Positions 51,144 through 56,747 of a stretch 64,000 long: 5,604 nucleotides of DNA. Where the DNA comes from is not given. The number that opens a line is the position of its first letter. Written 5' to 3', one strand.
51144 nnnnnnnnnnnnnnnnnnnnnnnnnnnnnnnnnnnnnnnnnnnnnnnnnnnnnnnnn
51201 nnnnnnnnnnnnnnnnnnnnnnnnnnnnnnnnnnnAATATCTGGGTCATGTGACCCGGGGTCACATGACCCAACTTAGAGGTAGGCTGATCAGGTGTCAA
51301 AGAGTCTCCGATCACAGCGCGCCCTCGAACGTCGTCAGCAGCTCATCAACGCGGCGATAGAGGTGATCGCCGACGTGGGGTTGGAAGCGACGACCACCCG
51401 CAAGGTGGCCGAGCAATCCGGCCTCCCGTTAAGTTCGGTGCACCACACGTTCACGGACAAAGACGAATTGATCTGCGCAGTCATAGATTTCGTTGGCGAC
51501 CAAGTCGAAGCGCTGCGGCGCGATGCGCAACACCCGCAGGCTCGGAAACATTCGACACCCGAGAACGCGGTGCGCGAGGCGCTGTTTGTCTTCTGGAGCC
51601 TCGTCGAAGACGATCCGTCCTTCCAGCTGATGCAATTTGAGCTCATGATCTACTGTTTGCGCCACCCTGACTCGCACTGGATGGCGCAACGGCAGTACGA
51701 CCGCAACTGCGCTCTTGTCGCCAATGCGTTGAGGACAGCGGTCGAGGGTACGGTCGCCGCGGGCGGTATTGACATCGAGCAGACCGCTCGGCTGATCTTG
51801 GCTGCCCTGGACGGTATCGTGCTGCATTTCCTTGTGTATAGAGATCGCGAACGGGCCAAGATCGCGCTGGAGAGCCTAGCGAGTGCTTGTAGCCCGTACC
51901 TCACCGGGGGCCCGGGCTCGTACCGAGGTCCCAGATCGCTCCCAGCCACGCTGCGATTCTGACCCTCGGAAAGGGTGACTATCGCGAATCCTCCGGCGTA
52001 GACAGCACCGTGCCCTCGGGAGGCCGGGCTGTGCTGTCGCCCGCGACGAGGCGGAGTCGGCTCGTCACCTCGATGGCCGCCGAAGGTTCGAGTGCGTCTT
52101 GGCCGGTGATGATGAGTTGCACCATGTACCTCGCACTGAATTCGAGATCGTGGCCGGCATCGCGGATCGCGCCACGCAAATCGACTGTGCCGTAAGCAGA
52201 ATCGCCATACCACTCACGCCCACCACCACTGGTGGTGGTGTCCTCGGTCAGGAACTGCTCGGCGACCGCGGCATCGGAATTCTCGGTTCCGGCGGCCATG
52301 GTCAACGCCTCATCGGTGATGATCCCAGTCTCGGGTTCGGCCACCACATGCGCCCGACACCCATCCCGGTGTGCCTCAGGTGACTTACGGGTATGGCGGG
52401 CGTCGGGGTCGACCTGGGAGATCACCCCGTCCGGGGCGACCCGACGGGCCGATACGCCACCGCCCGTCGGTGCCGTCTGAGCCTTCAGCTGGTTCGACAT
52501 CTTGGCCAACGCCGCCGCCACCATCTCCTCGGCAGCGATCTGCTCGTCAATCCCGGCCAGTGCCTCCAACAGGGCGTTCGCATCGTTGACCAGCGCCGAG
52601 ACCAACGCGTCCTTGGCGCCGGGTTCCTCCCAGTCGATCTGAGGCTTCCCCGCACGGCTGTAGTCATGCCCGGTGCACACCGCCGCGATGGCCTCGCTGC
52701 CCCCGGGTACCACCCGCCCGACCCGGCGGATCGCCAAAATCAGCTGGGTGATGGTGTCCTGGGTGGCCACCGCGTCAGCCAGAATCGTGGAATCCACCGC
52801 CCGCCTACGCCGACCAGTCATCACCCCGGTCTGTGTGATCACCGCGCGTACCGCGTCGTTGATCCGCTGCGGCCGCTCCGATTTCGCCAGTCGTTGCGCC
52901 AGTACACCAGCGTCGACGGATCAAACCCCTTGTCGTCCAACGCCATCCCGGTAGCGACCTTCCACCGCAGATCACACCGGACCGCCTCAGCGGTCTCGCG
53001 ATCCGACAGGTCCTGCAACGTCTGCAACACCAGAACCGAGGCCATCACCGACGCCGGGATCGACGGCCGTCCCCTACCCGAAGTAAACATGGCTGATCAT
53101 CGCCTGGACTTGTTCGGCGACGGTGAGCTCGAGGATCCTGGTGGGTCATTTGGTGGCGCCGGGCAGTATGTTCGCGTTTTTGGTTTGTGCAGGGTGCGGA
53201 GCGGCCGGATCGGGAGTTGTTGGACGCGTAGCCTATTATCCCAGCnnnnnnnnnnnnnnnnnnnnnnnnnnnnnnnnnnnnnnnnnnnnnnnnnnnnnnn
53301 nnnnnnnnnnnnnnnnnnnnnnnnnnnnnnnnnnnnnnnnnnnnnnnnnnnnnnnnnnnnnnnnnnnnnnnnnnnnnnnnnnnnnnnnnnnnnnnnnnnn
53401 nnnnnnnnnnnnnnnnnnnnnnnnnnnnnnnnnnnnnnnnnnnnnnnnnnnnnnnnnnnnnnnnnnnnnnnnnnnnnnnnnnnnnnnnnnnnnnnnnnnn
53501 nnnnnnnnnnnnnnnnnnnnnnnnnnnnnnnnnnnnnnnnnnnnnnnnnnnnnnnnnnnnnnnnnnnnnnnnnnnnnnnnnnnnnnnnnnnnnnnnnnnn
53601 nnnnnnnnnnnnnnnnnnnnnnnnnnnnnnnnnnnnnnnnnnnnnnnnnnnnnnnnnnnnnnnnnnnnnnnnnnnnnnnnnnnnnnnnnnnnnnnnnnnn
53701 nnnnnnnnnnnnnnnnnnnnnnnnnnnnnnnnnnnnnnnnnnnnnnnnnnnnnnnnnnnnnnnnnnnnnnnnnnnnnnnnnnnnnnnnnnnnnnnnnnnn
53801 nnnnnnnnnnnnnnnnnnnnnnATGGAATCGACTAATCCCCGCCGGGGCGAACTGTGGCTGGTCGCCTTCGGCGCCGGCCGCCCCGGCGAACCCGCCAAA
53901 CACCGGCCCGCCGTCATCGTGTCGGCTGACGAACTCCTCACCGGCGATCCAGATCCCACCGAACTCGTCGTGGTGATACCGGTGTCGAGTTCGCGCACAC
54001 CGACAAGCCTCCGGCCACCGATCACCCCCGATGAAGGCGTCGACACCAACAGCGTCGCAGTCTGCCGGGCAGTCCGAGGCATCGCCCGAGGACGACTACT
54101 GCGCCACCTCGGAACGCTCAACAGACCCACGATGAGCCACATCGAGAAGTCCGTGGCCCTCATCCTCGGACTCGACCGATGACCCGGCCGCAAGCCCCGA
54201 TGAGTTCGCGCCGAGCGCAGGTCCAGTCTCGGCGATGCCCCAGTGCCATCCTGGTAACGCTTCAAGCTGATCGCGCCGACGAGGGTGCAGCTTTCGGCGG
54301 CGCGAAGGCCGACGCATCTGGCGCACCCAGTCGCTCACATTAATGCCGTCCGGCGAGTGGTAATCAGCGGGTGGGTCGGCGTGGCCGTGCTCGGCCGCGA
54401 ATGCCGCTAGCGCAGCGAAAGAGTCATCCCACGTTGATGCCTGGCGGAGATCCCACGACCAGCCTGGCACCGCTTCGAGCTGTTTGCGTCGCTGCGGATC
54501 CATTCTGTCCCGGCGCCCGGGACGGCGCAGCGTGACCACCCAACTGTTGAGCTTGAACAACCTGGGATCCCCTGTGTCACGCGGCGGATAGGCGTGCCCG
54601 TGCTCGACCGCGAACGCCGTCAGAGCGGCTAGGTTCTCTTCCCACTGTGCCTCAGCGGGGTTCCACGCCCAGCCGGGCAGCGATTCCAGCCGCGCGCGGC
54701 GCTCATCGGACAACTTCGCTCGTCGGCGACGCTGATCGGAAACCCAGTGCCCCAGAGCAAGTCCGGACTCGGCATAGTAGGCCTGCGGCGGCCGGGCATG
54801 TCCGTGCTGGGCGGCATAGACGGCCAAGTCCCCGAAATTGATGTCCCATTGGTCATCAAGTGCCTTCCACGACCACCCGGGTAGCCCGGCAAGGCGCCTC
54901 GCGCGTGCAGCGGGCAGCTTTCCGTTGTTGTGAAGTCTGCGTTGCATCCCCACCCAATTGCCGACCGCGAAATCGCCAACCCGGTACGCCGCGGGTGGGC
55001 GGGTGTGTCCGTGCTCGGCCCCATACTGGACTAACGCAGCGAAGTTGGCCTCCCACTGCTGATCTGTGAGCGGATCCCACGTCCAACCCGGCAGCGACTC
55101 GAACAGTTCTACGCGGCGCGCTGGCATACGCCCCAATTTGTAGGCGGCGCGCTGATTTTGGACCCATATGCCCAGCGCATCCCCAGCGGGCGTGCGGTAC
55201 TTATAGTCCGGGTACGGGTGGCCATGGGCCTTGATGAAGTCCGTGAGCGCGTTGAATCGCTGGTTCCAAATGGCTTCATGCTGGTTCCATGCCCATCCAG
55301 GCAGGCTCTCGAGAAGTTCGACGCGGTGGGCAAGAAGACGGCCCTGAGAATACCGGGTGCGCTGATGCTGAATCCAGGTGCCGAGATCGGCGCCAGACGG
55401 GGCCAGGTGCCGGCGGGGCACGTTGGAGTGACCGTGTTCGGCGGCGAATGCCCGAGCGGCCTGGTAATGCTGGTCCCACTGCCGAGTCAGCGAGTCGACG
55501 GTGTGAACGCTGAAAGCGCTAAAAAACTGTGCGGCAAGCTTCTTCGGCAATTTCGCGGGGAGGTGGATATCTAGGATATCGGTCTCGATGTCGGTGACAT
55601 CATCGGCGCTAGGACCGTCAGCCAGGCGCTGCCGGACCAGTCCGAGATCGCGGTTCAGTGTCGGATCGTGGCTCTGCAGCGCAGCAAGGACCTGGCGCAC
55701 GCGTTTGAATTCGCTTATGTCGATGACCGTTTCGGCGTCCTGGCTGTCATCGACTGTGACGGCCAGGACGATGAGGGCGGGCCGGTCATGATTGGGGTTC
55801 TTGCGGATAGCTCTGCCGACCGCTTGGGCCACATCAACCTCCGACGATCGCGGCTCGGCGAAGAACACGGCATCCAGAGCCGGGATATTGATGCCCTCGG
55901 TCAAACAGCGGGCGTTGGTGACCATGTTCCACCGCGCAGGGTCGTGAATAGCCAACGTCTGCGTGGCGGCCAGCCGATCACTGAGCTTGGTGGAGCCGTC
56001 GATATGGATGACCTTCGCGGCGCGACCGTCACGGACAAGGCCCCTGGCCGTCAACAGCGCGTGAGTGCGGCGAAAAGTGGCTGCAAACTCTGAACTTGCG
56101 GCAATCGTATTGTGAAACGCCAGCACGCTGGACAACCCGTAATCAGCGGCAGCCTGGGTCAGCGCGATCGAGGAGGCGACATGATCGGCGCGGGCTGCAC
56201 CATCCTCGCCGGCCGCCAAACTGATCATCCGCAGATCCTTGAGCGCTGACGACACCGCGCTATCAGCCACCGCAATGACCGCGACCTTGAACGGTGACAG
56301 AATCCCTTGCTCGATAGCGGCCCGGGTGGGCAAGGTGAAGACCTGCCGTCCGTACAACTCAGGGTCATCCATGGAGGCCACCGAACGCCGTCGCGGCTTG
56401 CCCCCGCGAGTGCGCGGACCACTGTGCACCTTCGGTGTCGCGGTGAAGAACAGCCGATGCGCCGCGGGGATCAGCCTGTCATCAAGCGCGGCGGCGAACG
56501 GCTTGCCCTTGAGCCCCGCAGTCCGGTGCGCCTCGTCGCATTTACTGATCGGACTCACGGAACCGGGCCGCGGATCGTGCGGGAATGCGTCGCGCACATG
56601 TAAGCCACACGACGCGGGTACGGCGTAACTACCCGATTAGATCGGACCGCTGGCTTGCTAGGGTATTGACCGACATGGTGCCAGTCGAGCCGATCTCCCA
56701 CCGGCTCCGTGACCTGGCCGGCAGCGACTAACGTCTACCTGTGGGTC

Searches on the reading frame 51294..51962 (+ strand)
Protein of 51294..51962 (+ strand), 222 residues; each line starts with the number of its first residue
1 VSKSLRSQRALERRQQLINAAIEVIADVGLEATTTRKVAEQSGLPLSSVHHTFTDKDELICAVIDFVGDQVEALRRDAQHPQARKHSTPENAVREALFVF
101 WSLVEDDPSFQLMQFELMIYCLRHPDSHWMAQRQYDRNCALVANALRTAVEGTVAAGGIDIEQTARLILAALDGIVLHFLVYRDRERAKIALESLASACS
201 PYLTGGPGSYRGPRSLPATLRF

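Call 40: search_protein_families(library=pfam, proteins=[window:51294-51962:+], max_evalue=0.001)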
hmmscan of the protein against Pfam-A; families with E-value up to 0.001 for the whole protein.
window:51294-51962:+ (222 aa): 4 families
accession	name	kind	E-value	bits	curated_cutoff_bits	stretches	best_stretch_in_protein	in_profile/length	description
PF00440.29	TetR_N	-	1.1e-09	38.3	24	1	17-62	1-46/47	Bacterial regulatory proteins, tetR family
PF17940.6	TetR_C_31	-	2.3e-07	31.4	27.4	1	102-192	16-101/107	Tetracyclin repressor-like, C-terminal domain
PF13977.11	TetR_C_6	-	1.5e-06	28.8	27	1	103-191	15-102/115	BetI-type transcriptional repressor, C-terminal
PF16925.10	TetR_C_13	-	0.00088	20.1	27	0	124-193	38-107/109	Tetracyclin repressor-like, C-terminal domain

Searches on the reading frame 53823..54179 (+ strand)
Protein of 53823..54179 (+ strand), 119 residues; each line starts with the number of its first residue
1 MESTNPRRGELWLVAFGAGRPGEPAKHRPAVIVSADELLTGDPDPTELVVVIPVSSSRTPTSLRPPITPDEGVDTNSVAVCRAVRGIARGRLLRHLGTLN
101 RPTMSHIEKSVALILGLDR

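Call 40: search_protein_families(library=pfam, proteins=[window:53823-54179:+], max_evalue=0.001)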
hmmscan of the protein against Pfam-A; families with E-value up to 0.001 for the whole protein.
window:53823-54179:+ (119 aa): 1 family
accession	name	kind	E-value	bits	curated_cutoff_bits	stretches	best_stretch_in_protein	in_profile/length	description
PF02452.23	PemK_toxin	-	7.9e-17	61.9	23.1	1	7-115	1-109/109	PemK-like, MazF-like toxin of type II toxin-antitoxin system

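Call 68: search_protein_families(library=padloc, proteins=[window:53823-54179:+], max_evalue=0.001)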
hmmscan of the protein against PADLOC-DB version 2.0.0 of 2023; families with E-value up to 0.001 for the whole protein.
window:53823-54179:+ (119 aa): 0 families

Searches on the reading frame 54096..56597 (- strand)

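Call 40: search_protein_families(library=pfam, proteins=[window:54096-56597:-], max_evalue=0.001)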
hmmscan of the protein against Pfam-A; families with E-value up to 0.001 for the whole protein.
window:54096-56597:- (833 aa): 2 families
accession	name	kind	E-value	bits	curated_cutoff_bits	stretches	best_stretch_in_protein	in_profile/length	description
PF03457.19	HA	-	1.3e-97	320.5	28.4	6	372-433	3-63/64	Helicase associated domain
PF00271.37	Helicase_C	-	8.3e-07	29.7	23.5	1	189-266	35-109/110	Helicase conserved C-terminal domain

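Call 68: search_protein_families(library=padloc, proteins=[window:54096-56597:-], max_evalue=0.001)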
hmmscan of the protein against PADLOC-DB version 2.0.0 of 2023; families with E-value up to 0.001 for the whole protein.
window:54096-56597:- (833 aa): 4 families
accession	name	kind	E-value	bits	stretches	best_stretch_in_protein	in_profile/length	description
PDLC03597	REase_MTase_IIG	-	4.5e-43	145.1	1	20-314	328-643/1646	Type IIG restriction enzyme-methyltransferase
PDLC03051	REase_MTase_I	-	8.6e-26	87.4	1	20-312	337-646/1591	Type I restriction enzyme-methyltransferase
PDLC02704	PbeA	-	1e-05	22.2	0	223-302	588-670/682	PbeA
PDLC02707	PbeA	-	6e-05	19.8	1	218-302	569-657/672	PbeA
